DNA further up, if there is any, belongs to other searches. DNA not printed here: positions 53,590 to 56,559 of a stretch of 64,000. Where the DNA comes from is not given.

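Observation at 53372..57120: hypB - large novel Fe-S flavoprotein - hypA operon without a [NiFe]-hydrogenase structural gene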

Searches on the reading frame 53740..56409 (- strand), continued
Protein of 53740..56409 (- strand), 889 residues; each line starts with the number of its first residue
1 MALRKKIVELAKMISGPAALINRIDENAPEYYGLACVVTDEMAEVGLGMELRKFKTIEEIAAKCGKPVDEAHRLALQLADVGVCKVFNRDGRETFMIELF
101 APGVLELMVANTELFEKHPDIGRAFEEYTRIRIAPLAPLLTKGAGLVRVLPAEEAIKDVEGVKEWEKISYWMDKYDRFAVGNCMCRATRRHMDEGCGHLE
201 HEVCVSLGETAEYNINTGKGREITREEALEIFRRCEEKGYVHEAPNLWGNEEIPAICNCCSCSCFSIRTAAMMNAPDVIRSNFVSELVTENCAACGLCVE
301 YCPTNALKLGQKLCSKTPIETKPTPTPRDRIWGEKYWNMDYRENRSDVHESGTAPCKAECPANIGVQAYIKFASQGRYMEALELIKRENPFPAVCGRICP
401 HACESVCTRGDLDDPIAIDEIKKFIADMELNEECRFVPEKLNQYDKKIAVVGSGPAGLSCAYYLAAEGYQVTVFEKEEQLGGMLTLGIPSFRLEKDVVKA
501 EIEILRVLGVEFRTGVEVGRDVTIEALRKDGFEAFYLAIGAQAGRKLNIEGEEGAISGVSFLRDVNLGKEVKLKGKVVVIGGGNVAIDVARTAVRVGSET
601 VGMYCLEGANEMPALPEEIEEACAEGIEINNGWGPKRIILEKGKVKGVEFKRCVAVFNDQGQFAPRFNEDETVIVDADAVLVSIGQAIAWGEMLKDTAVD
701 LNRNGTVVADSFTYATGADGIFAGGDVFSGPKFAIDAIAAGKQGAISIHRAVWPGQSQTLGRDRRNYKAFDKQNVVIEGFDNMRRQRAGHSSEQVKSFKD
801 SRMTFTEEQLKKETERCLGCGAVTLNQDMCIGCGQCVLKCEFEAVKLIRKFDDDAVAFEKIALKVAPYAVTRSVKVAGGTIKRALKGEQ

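Call 48: find_homologous_proteins(query=window:53740-56409:-, max_evalue=1e-50)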
Query window:53740-56409:- (889 aa): 8000 proteins with E <= 1e-50 among 8000 candidates; the best 120 are listed.
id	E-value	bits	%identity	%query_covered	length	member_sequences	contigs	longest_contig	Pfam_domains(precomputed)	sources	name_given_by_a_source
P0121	0.0e+0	2041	100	100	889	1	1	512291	PF01946.24,PF01266.31,PF13450.13,PF14691.12,PF00890.31,PF07992.21,PF00070.34,PF00037.33,PF13738.13,PF12831.14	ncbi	-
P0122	0.0e+0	1579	75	100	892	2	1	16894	PF01946.24,PF01266.31,PF13450.13,PF14691.12,PF00890.31,PF07992.21,PF00070.34,PF00037.33,PF13738.13,PF03486.21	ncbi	-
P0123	0.0e+0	1500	71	100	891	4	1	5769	PF01946.24,PF01266.31,PF13450.13,PF14691.12,PF00890.31,PF07992.21,PF12837.13,PF00070.34,PF00037.33,PF13738.13,PF12831.14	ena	-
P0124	0.0e+0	1494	72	99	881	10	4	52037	PF01946.24,PF01266.31,PF13450.13,PF14691.12,PF00890.31,PF07992.21,PF00070.34,PF00037.33,PF13738.13,PF03486.21,PF12831.14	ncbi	ncbi:MAG: FAD-dependent oxidoreductase [Oscillospiraceae bacterium]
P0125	0.0e+0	1494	71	100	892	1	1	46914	PF01946.24,PF01266.31,PF13450.13,PF14691.12,PF00890.31,PF07992.21,PF00070.34,PF00037.33,PF13738.13,PF03486.21,PF12831.14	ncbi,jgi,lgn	jgi:NADPH-dependent glutamate synthase beta subunit-like oxidoreductase/NAD-dependent dihydropyrimid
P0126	0.0e+0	1335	63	99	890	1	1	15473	PF01946.24,PF01266.31,PF13450.13,PF14691.12,PF00890.31,PF07992.21,PF12837.13,PF00070.34,PF00037.33,PF13738.13,PF12831.14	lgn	-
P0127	0.0e+0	1332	64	99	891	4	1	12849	PF01946.24,PF01266.31,PF13450.13,PF14691.12,PF07992.21,PF12837.13,PF00070.34,PF00037.33,PF13738.13,PF12831.14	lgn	-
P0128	0.0e+0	1328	63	99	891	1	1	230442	PF13450.13,PF07992.21,PF12837.13,PF00070.34,PF03486.21,PF12831.14,PF01946.24,PF01266.31,PF14691.12,PF00890.31,PF00037.33,PF13738.13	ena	-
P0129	0.0e+0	1325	64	99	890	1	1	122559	PF13241.13,PF13450.13,PF07992.21,PF12837.13,PF00070.34,PF03486.21,PF12831.14,PF01946.24,PF01266.31,PF14691.12,PF00890.31,PF00037.33,PF13738.13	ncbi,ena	-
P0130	0.0e+0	1324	63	99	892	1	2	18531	PF13450.13,PF07992.21,PF12837.13,PF00070.34,PF03486.21,PF12831.14,PF01946.24,PF01266.31,PF14691.12,PF00890.31,PF00037.33,PF13738.13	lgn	-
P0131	0.0e+0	1323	63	99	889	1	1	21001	PF01946.24,PF01266.31,PF13450.13,PF14691.12,PF00890.31,PF07992.21,PF12837.13,PF00070.34,PF00037.33,PF13738.13,PF03486.21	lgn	-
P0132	0.0e+0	1323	62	99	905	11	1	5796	PF01946.24,PF01266.31,PF13450.13,PF14691.12,PF00890.31,PF07992.21,PF12837.13,PF00070.34,PF00037.33,PF13738.13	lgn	-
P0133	0.0e+0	1321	63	99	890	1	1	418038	PF13241.13,PF13450.13,PF07992.21,PF12837.13,PF00070.34,PF03486.21,PF12831.14,PF01946.24,PF01266.31,PF14691.12,PF00890.31,PF00037.33,PF13738.13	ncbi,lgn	-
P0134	0.0e+0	1321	63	99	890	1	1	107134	PF13450.13,PF07992.21,PF12837.13,PF00070.34,PF03486.21,PF12831.14,PF01946.24,PF01266.31,PF14691.12,PF00890.31,PF00037.33,PF13738.13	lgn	-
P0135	0.0e+0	1320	63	99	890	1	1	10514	PF13450.13,PF07992.21,PF12837.13,PF00070.34,PF03486.21,PF12831.14,PF01946.24,PF01266.31,PF14691.12,PF00890.31,PF00037.33,PF13738.13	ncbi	-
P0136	0.0e+0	1320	63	99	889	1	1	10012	PF01946.24,PF01266.31,PF13450.13,PF14691.12,PF00890.31,PF07992.21,PF12837.13,PF00070.34,PF00037.33,PF13738.13,PF03486.21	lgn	-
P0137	0.0e+0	1318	63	99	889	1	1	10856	PF01946.24,PF01266.31,PF13450.13,PF14691.12,PF00890.31,PF07992.21,PF12837.13,PF00070.34,PF00037.33,PF13738.13,PF03486.21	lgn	-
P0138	0.0e+0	1318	63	99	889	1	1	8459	PF01946.24,PF01266.31,PF13450.13,PF14691.12,PF00890.31,PF07992.21,PF12837.13,PF00070.34,PF00037.33,PF13738.13,PF03486.21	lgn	-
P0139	0.0e+0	1318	63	99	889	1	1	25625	PF01946.24,PF01266.31,PF13450.13,PF14691.12,PF00890.31,PF07992.21,PF12837.13,PF00070.34,PF00037.33,PF13738.13,PF03486.21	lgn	-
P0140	0.0e+0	1318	63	99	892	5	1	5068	PF13450.13,PF07992.21,PF12837.13,PF00070.34,PF03486.21,PF12831.14,PF01946.24,PF01266.31,PF14691.12,PF00890.31,PF00037.33,PF13738.13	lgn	-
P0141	0.0e+0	1317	63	99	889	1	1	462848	PF01946.24,PF01266.31,PF13450.13,PF14691.12,PF00890.31,PF07992.21,PF12837.13,PF00070.34,PF00037.33,PF13738.13,PF03486.21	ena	-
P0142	0.0e+0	1317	63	99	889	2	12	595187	PF01946.24,PF01266.31,PF13450.13,PF14691.12,PF00890.31,PF07992.21,PF12837.13,PF00070.34,PF00037.33,PF13738.13,PF03486.21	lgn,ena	-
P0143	0.0e+0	1317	63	99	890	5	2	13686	PF01946.24,PF01266.31,PF13450.13,PF14691.12,PF00890.31,PF07992.21,PF12837.13,PF00070.34,PF00037.33,PF13738.13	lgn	-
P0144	0.0e+0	1317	63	99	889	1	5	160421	PF01946.24,PF01266.31,PF13450.13,PF14691.12,PF00890.31,PF07992.21,PF12837.13,PF00070.34,PF00037.33,PF13738.13,PF03486.21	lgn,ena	-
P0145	0.0e+0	1317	63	99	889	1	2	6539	PF01946.24,PF01266.31,PF13450.13,PF14691.12,PF00890.31,PF07992.21,PF12837.13,PF00070.34,PF00037.33,PF13738.13,PF03486.21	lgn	-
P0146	0.0e+0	1316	63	99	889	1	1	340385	PF01946.24,PF01266.31,PF13450.13,PF14691.12,PF00890.31,PF07992.21,PF12837.13,PF00070.34,PF00037.33,PF13738.13,PF03486.21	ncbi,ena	-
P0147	0.0e+0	1316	63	99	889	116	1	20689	PF13450.13,PF07992.21,PF12837.13,PF00070.34,PF03486.21,PF12831.14,PF01946.24,PF01266.31,PF14691.12,PF00890.31,PF00037.33,PF13738.13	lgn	-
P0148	0.0e+0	1316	63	99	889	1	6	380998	PF01946.24,PF01266.31,PF13450.13,PF14691.12,PF00890.31,PF07992.21,PF12837.13,PF00070.34,PF00037.33,PF13738.13,PF03486.21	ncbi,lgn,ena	-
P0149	0.0e+0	1316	63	99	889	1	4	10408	PF01946.24,PF01266.31,PF13450.13,PF14691.12,PF00890.31,PF07992.21,PF12837.13,PF00070.34,PF00037.33,PF13738.13,PF03486.21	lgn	-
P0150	0.0e+0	1316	63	99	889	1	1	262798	PF01946.24,PF01266.31,PF13450.13,PF14691.12,PF00890.31,PF07992.21,PF12837.13,PF00070.34,PF00037.33,PF13738.13,PF03486.21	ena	-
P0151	0.0e+0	1315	63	99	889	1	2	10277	PF01946.24,PF01266.31,PF13450.13,PF14691.12,PF00890.31,PF07992.21,PF12837.13,PF00070.34,PF00037.33,PF13738.13,PF03486.21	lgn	-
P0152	0.0e+0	1315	63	99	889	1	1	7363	PF13450.13,PF07992.21,PF12837.13,PF00070.34,PF03486.21,PF12831.14,PF01946.24,PF01266.31,PF14691.12,PF00890.31,PF00037.33,PF13738.13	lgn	-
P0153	0.0e+0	1315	63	99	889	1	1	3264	PF01946.24,PF01266.31,PF13450.13,PF14691.12,PF00890.31,PF07992.21,PF12837.13,PF00070.34,PF00037.33,PF13738.13,PF03486.21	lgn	-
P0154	0.0e+0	1315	63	99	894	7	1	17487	PF01946.24,PF01266.31,PF13450.13,PF14691.12,PF07992.21,PF12837.13,PF00070.34,PF00037.33,PF13738.13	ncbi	-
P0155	0.0e+0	1314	63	99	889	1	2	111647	PF13450.13,PF07992.21,PF12837.13,PF00070.34,PF03486.21,PF12831.14,PF01946.24,PF01266.31,PF14691.12,PF00890.31,PF00037.33,PF13738.13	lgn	-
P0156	0.0e+0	1314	63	99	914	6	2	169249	PF01946.24,PF01266.31,PF13450.13,PF14691.12,PF00890.31,PF07992.21,PF12837.13,PF00070.34,PF00037.33,PF13738.13,PF12831.14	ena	-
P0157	0.0e+0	1314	64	99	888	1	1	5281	PF13450.13,PF07992.21,PF12837.13,PF00070.34,PF03486.21,PF13484.12,PF12831.14,PF01946.24,PF01266.31,PF14691.12,PF00890.31,PF00037.33,PF13738.13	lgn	-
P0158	0.0e+0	1311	64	99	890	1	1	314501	PF13450.13,PF07992.21,PF12837.13,PF00070.34,PF01494.26,PF12831.14,PF01946.24,PF01266.31,PF14691.12,PF00890.31,PF00037.33,PF13738.13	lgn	-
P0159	0.0e+0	1311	63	99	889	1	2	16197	PF01946.24,PF01266.31,PF13450.13,PF14691.12,PF00890.31,PF07992.21,PF12837.13,PF00070.34,PF00037.33,PF13738.13,PF03486.21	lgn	-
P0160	0.0e+0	1310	63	99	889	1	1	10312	PF01946.24,PF01266.31,PF13450.13,PF14691.12,PF00890.31,PF07992.21,PF12837.13,PF00070.34,PF00037.33,PF13738.13,PF03486.21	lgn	-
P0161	0.0e+0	1309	63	99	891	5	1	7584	PF01946.24,PF01266.31,PF13450.13,PF14691.12,PF00890.31,PF07992.21,PF12837.13,PF00070.34,PF00037.33,PF13738.13,PF12831.14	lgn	-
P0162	0.0e+0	1308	64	99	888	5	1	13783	PF13450.13,PF07992.21,PF12837.13,PF00070.34,PF03486.21,PF13484.12,PF12831.14,PF01946.24,PF01266.31,PF14691.12,PF00890.31,PF00037.33,PF13738.13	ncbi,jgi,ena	-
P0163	0.0e+0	1305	63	99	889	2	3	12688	PF01946.24,PF01266.31,PF13450.13,PF14691.12,PF00890.31,PF07992.21,PF12837.13,PF00070.34,PF00037.33,PF13738.13,PF12831.14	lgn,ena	-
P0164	0.0e+0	1305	63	99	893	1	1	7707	PF01946.24,PF01266.31,PF13450.13,PF14691.12,PF00890.31,PF07992.21,PF12837.13,PF00070.34,PF00037.33,PF13738.13,PF12831.14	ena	-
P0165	0.0e+0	1305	63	99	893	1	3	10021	PF01946.24,PF01266.31,PF13450.13,PF14691.12,PF00890.31,PF07992.21,PF12837.13,PF00070.34,PF00037.33,PF13738.13,PF12831.14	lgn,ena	-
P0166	0.0e+0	1305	63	99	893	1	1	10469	PF01946.24,PF01266.31,PF13450.13,PF14691.12,PF00890.31,PF07992.21,PF12837.13,PF00070.34,PF00037.33,PF13738.13,PF12831.14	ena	-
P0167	0.0e+0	1303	62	99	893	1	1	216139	PF01946.24,PF01266.31,PF13450.13,PF14691.12,PF00890.31,PF07992.21,PF12837.13,PF00070.34,PF00037.33,PF13738.13,PF12831.14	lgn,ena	-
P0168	0.0e+0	1303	63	99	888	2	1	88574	PF13450.13,PF07992.21,PF12837.13,PF00070.34,PF03486.21,PF12831.14,PF01946.24,PF01266.31,PF14691.12,PF00890.31,PF00037.33,PF13738.13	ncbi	-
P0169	0.0e+0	1303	62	99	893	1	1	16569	PF01946.24,PF01266.31,PF13450.13,PF14691.12,PF00890.31,PF07992.21,PF12837.13,PF00070.34,PF00037.33,PF13738.13,PF12831.14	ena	-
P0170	0.0e+0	1303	63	99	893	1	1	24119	PF01946.24,PF01266.31,PF13450.13,PF14691.12,PF00890.31,PF07992.21,PF12837.13,PF00070.34,PF00037.33,PF13738.13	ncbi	-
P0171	0.0e+0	1302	62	99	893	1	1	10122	PF01946.24,PF01266.31,PF13450.13,PF14691.12,PF00890.31,PF07992.21,PF12837.13,PF00070.34,PF00037.33,PF13738.13,PF12831.14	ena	-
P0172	0.0e+0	1302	62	99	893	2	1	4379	PF01946.24,PF01266.31,PF13450.13,PF14691.12,PF00890.31,PF07992.21,PF12837.13,PF00070.34,PF00037.33,PF13738.13,PF12831.14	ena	-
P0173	0.0e+0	1302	62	99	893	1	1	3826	PF01946.24,PF01266.31,PF13450.13,PF14691.12,PF00890.31,PF07992.21,PF12837.13,PF00070.34,PF00037.33,PF13738.13,PF12831.14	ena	-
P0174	0.0e+0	1301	63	98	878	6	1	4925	PF01946.24,PF01266.31,PF13450.13,PF14691.12,PF00890.31,PF07992.21,PF12837.13,PF00070.34,PF00037.33,PF13738.13,PF12831.14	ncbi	ncbi:MAG: FAD-dependent oxidoreductase [Oscillospiraceae bacterium]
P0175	0.0e+0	1301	62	99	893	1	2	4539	PF01946.24,PF01266.31,PF13450.13,PF14691.12,PF00890.31,PF07992.21,PF12837.13,PF00070.34,PF00037.33,PF13738.13,PF12831.14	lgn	-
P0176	0.0e+0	1301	62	99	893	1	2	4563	PF01946.24,PF01266.31,PF13450.13,PF14691.12,PF00890.31,PF07992.21,PF12837.13,PF00070.34,PF00037.33,PF13738.13,PF12831.14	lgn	-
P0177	0.0e+0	1301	63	100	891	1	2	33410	PF13450.13,PF07992.21,PF12837.13,PF00070.34,PF01134.29,PF12831.14,PF01946.24,PF01266.31,PF12797.13,PF14691.12,PF00890.31,PF00037.33,PF13738.13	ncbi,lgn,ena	-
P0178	0.0e+0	1298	62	99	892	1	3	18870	PF01946.24,PF01266.31,PF13450.13,PF14691.12,PF00890.31,PF07992.21,PF12837.13,PF00070.34,PF00037.33,PF13738.13,PF12831.14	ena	-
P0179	0.0e+0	1295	62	99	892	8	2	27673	PF01946.24,PF01266.31,PF13450.13,PF14691.12,PF00890.31,PF07992.21,PF12837.13,PF00070.34,PF00037.33,PF13738.13,PF12831.14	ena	-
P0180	0.0e+0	1295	62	99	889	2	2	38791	PF01946.24,PF01266.31,PF13450.13,PF14691.12,PF07992.21,PF12837.13,PF00070.34,PF00037.33,PF13738.13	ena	-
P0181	0.0e+0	1295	63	99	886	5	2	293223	PF13450.13,PF07992.21,PF12837.13,PF00070.34,PF03486.21,PF12831.14,PF01946.24,PF01266.31,PF14691.12,PF00890.31,PF00037.33,PF13738.13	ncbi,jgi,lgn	-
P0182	0.0e+0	1294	62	99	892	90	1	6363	PF01946.24,PF01266.31,PF13450.13,PF14691.12,PF00890.31,PF07992.21,PF12837.13,PF00070.34,PF00037.33,PF13738.13,PF12831.14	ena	-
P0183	0.0e+0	1294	63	99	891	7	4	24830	PF01946.24,PF01266.31,PF13450.13,PF14691.12,PF00890.31,PF07992.21,PF12837.13,PF00070.34,PF00037.33,PF13738.13,PF12831.14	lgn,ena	-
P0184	0.0e+0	1293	62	99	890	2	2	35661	PF13450.13,PF07992.21,PF12837.13,PF00070.34,PF03486.21,PF12831.14,PF01946.24,PF01266.31,PF14691.12,PF00890.31,PF00037.33,PF13738.13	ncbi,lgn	-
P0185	0.0e+0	1293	62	99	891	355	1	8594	PF01946.24,PF01266.31,PF13450.13,PF14691.12,PF00890.31,PF07992.21,PF12837.13,PF00070.34,PF00037.33,PF13738.13,PF12831.14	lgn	-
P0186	0.0e+0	1291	62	99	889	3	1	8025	PF13450.13,PF07992.21,PF12837.13,PF00070.34,PF03486.21,PF13484.12,PF12831.14,PF01946.24,PF01266.31,PF14691.12,PF00890.31,PF00037.33,PF13738.13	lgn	-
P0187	0.0e+0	1289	62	100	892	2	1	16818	PF01946.24,PF01266.31,PF13450.13,PF14691.12,PF00890.31,PF07992.21,PF12837.13,PF00070.34,PF00037.33,PF13738.13,PF12831.14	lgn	-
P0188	0.0e+0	1289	63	99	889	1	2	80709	PF01946.24,PF01266.31,PF13450.13,PF14691.12,PF07992.21,PF12837.13,PF00070.34,PF00037.33,PF13738.13,PF12831.14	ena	-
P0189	0.0e+0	1288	62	100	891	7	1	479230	PF13241.13,PF13450.13,PF07992.21,PF12837.13,PF00070.34,PF03486.21,PF13484.12,PF01134.29,PF12831.14,PF01946.24,PF01266.31,PF14691.12,PF00890.31,PF00037.33,PF13738.13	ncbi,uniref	ncbi:FAD-dependent oxidoreductase [Treponema sp. OMZ 840]|uniref:FAD-dependent oxidoreductase n=1 Ta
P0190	0.0e+0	1288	62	100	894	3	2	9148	PF01946.24,PF01266.31,PF13450.13,PF14691.12,PF00890.31,PF07992.21,PF12837.13,PF00070.34,PF00037.33,PF13738.13,PF12831.14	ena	-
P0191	0.0e+0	1286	62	100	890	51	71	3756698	PF01946.24,PF01266.31,PF13450.13,PF14691.12,PF00890.31,PF07992.21,PF12837.13,PF00070.34,PF00037.33,PF13738.13,PF12831.14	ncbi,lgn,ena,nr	ncbi:pyridine nucleotide-disulfide oxidoreductase [Oscillospiraceae bacterium]|nr:pyridine nucleotid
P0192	0.0e+0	1285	62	99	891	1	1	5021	PF01946.24,PF01266.31,PF13450.13,PF14691.12,PF00890.31,PF07992.21,PF12837.13,PF00070.34,PF00037.33,PF13738.13,PF12831.14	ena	-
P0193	0.0e+0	1284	62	99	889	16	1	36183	PF01946.24,PF01266.31,PF13450.13,PF14691.12,PF00890.31,PF07992.21,PF12837.13,PF00070.34,PF00037.33,PF13738.13,PF12831.14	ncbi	-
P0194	0.0e+0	1284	63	100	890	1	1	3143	PF01946.24,PF01266.31,PF13450.13,PF14691.12,PF00890.31,PF07992.21,PF12837.13,PF00070.34,PF00037.33,PF13738.13,PF12831.14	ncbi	-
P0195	0.0e+0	1284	62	99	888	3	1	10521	PF01946.24,PF01266.31,PF13450.13,PF14691.12,PF00890.31,PF07992.21,PF12837.13,PF00070.34,PF00037.33,PF13738.13,PF03486.21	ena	-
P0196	0.0e+0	1283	62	99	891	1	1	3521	PF13450.13,PF07992.21,PF12837.13,PF00070.34,PF03486.21,PF12831.14,PF01946.24,PF01266.31,PF14691.12,PF00890.31,PF00037.33,PF13738.13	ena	-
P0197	0.0e+0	1283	61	100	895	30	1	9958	PF01946.24,PF01266.31,PF13450.13,PF14691.12,PF00890.31,PF07992.21,PF12837.13,PF00070.34,PF00037.33,PF13738.13,PF12831.14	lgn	-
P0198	0.0e+0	1283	62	99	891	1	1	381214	PF13450.13,PF07992.21,PF12837.13,PF00070.34,PF03486.21,PF12831.14,PF01946.24,PF01266.31,PF14691.12,PF00890.31,PF00037.33,PF13738.13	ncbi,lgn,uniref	ncbi:FAD-dependent oxidoreductase [Treponema maltophilum]|uniref:FAD-dependent oxidoreductase n=1 Ta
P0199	0.0e+0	1282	62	99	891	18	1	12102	PF13450.13,PF07992.21,PF12837.13,PF00070.34,PF03486.21,PF12831.14,PF01946.24,PF01266.31,PF14691.12,PF00890.31,PF00037.33,PF13738.13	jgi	-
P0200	0.0e+0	1282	62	99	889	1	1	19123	PF01946.24,PF01266.31,PF13450.13,PF14691.12,PF00890.31,PF07992.21,PF12837.13,PF00070.34,PF00037.33,PF13738.13,PF12831.14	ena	-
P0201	0.0e+0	1282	62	99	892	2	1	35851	PF01946.24,PF01266.31,PF13450.13,PF14691.12,PF00890.31,PF07992.21,PF12837.13,PF00070.34,PF00037.33,PF13738.13,PF12831.14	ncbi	-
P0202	0.0e+0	1281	62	99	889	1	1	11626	PF01946.24,PF01266.31,PF13450.13,PF14691.12,PF00890.31,PF07992.21,PF12837.13,PF00070.34,PF00037.33,PF13738.13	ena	-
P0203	0.0e+0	1281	61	99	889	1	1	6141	PF01946.24,PF01266.31,PF13450.13,PF14691.12,PF00890.31,PF07992.21,PF12837.13,PF00070.34,PF00037.33,PF13738.13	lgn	-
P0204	0.0e+0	1281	62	99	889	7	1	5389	PF13450.13,PF07992.21,PF12837.13,PF00070.34,PF03486.21,PF13484.12,PF12831.14,PF01946.24,PF01266.31,PF14691.12,PF00890.31,PF00037.33,PF13738.13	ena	-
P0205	0.0e+0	1281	62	99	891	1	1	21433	PF13450.13,PF07992.21,PF12837.13,PF00070.34,PF03486.21,PF12831.14,PF01946.24,PF01266.31,PF14691.12,PF00890.31,PF00037.33,PF13738.13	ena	-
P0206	0.0e+0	1281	62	99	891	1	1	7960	PF13450.13,PF07992.21,PF12837.13,PF00070.34,PF03486.21,PF12831.14,PF01946.24,PF01266.31,PF14691.12,PF00890.31,PF00037.33,PF13738.13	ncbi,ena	-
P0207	0.0e+0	1281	61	99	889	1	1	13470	PF01946.24,PF01266.31,PF13450.13,PF14691.12,PF00890.31,PF07992.21,PF12837.13,PF00070.34,PF00037.33,PF13738.13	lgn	-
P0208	0.0e+0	1280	61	99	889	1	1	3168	PF01946.24,PF01266.31,PF13450.13,PF14691.12,PF00890.31,PF07992.21,PF12837.13,PF00070.34,PF00037.33,PF13738.13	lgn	-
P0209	0.0e+0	1280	61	99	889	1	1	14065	PF01946.24,PF01266.31,PF13450.13,PF14691.12,PF00890.31,PF07992.21,PF12837.13,PF00070.34,PF00037.33,PF13738.13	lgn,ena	-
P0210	0.0e+0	1280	62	99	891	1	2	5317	PF13450.13,PF07992.21,PF12837.13,PF00070.34,PF03486.21,PF12831.14,PF01946.24,PF01266.31,PF14691.12,PF00890.31,PF00037.33,PF13738.13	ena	-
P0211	0.0e+0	1280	61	99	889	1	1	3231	PF01946.24,PF01266.31,PF13450.13,PF14691.12,PF00890.31,PF07992.21,PF12837.13,PF00070.34,PF00037.33,PF13738.13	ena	-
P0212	0.0e+0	1280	62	99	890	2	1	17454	PF01946.24,PF01266.31,PF13450.13,PF14691.12,PF00890.31,PF07992.21,PF12837.13,PF00070.34,PF00037.33,PF13738.13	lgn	-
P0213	0.0e+0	1280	62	99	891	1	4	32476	PF13450.13,PF07992.21,PF12837.13,PF00070.34,PF03486.21,PF12831.14,PF01946.24,PF01266.31,PF14691.12,PF00890.31,PF00037.33,PF13738.13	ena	-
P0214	0.0e+0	1280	61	99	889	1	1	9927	PF01946.24,PF01266.31,PF13450.13,PF14691.12,PF00890.31,PF07992.21,PF12837.13,PF00070.34,PF00037.33,PF13738.13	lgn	-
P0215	0.0e+0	1280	61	99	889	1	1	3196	PF01946.24,PF01266.31,PF13450.13,PF14691.12,PF00890.31,PF07992.21,PF12837.13,PF00070.34,PF00037.33,PF13738.13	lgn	-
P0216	0.0e+0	1279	61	99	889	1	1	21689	PF01946.24,PF01266.31,PF13450.13,PF14691.12,PF00890.31,PF07992.21,PF12837.13,PF00070.34,PF00037.33,PF13738.13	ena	-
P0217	0.0e+0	1279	62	99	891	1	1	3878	PF13450.13,PF07992.21,PF12837.13,PF00070.34,PF03486.21,PF12831.14,PF01946.24,PF01266.31,PF14691.12,PF00890.31,PF00037.33,PF13738.13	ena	-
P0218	0.0e+0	1279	62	99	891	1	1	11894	PF13450.13,PF07992.21,PF12837.13,PF00070.34,PF03486.21,PF12831.14,PF01946.24,PF01266.31,PF14691.12,PF00890.31,PF00037.33,PF13738.13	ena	-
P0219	0.0e+0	1279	62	99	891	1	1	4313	PF13450.13,PF07992.21,PF12837.13,PF00070.34,PF03486.21,PF12831.14,PF01946.24,PF01266.31,PF14691.12,PF00890.31,PF00037.33,PF13738.13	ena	-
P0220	0.0e+0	1279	61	99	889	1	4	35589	PF01946.24,PF01266.31,PF13450.13,PF14691.12,PF00890.31,PF07992.21,PF12837.13,PF00070.34,PF00037.33,PF13738.13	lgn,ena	-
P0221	0.0e+0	1279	61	99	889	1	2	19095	PF01946.24,PF01266.31,PF13450.13,PF14691.12,PF00890.31,PF07992.21,PF12837.13,PF00070.34,PF00037.33,PF13738.13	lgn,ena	-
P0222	0.0e+0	1279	61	99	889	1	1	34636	PF01946.24,PF01266.31,PF13450.13,PF14691.12,PF00890.31,PF07992.21,PF12837.13,PF00070.34,PF00037.33,PF13738.13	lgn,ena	-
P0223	0.0e+0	1279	62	99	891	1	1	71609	PF13450.13,PF07992.21,PF12837.13,PF00070.34,PF03486.21,PF12831.14,PF01946.24,PF01266.31,PF14691.12,PF00890.31,PF00037.33,PF13738.13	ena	-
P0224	0.0e+0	1279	61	99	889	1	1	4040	PF01946.24,PF01266.31,PF13450.13,PF14691.12,PF00890.31,PF07992.21,PF12837.13,PF00070.34,PF00037.33,PF13738.13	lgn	-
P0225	0.0e+0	1279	62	99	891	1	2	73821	PF13450.13,PF07992.21,PF12837.13,PF00070.34,PF03486.21,PF12831.14,PF01946.24,PF01266.31,PF14691.12,PF00890.31,PF00037.33,PF13738.13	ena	-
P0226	0.0e+0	1279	61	99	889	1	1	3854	PF01946.24,PF01266.31,PF13450.13,PF14691.12,PF00890.31,PF07992.21,PF12837.13,PF00070.34,PF00037.33,PF13738.13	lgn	-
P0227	0.0e+0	1279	61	99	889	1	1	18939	PF01946.24,PF01266.31,PF13450.13,PF14691.12,PF00890.31,PF07992.21,PF12837.13,PF00070.34,PF00037.33,PF13738.13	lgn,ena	-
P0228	0.0e+0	1279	62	99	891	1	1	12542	PF13450.13,PF07992.21,PF12837.13,PF00070.34,PF03486.21,PF12831.14,PF01946.24,PF01266.31,PF14691.12,PF00890.31,PF00037.33,PF13738.13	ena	-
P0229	0.0e+0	1279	61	99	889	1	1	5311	PF01946.24,PF01266.31,PF13450.13,PF14691.12,PF00890.31,PF07992.21,PF12837.13,PF00070.34,PF00037.33,PF13738.13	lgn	-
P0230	0.0e+0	1279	63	100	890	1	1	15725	PF13450.13,PF07992.21,PF12837.13,PF00070.34,PF03486.21,PF12831.14,PF01946.24,PF01266.31,PF12797.13,PF14691.12,PF00890.31,PF00037.33,PF13738.13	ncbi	-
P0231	0.0e+0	1279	61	99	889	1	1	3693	PF01946.24,PF01266.31,PF13450.13,PF14691.12,PF00890.31,PF07992.21,PF12837.13,PF00070.34,PF00037.33,PF13738.13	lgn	-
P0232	0.0e+0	1279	61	100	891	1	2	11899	PF01946.24,PF01266.31,PF13450.13,PF14691.12,PF00890.31,PF07992.21,PF12837.13,PF00070.34,PF00037.33,PF13738.13,PF13484.12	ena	-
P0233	0.0e+0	1279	62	99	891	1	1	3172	PF13450.13,PF07992.21,PF12837.13,PF00070.34,PF03486.21,PF12831.14,PF01946.24,PF01266.31,PF14691.12,PF00890.31,PF00037.33,PF13738.13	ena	-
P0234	0.0e+0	1278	62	99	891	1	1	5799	PF13450.13,PF07992.21,PF12837.13,PF00070.34,PF03486.21,PF12831.14,PF01946.24,PF01266.31,PF14691.12,PF00890.31,PF00037.33,PF13738.13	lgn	-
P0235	0.0e+0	1278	62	99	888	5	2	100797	PF01946.24,PF01266.31,PF13450.13,PF14691.12,PF00890.31,PF07992.21,PF12837.13,PF00070.34,PF00037.33,PF13738.13,PF12831.14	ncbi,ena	-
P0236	0.0e+0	1278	61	99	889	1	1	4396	PF01946.24,PF01266.31,PF13450.13,PF14691.12,PF00890.31,PF07992.21,PF12837.13,PF00070.34,PF00037.33,PF13738.13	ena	-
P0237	0.0e+0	1278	62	99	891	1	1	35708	PF13450.13,PF07992.21,PF12837.13,PF00070.34,PF03486.21,PF12831.14,PF01946.24,PF01266.31,PF14691.12,PF00890.31,PF00037.33,PF13738.13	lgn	-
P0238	0.0e+0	1278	61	99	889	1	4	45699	PF01946.24,PF01266.31,PF13450.13,PF14691.12,PF00890.31,PF07992.21,PF12837.13,PF00070.34,PF00037.33,PF13738.13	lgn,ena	-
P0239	0.0e+0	1278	62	99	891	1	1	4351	PF13450.13,PF07992.21,PF12837.13,PF00070.34,PF03486.21,PF12831.14,PF01946.24,PF01266.31,PF14691.12,PF00890.31,PF00037.33,PF13738.13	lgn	-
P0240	0.0e+0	1278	61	99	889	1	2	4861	PF01946.24,PF01266.31,PF13450.13,PF14691.12,PF00890.31,PF07992.21,PF12837.13,PF00070.34,PF00037.33,PF13738.13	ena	-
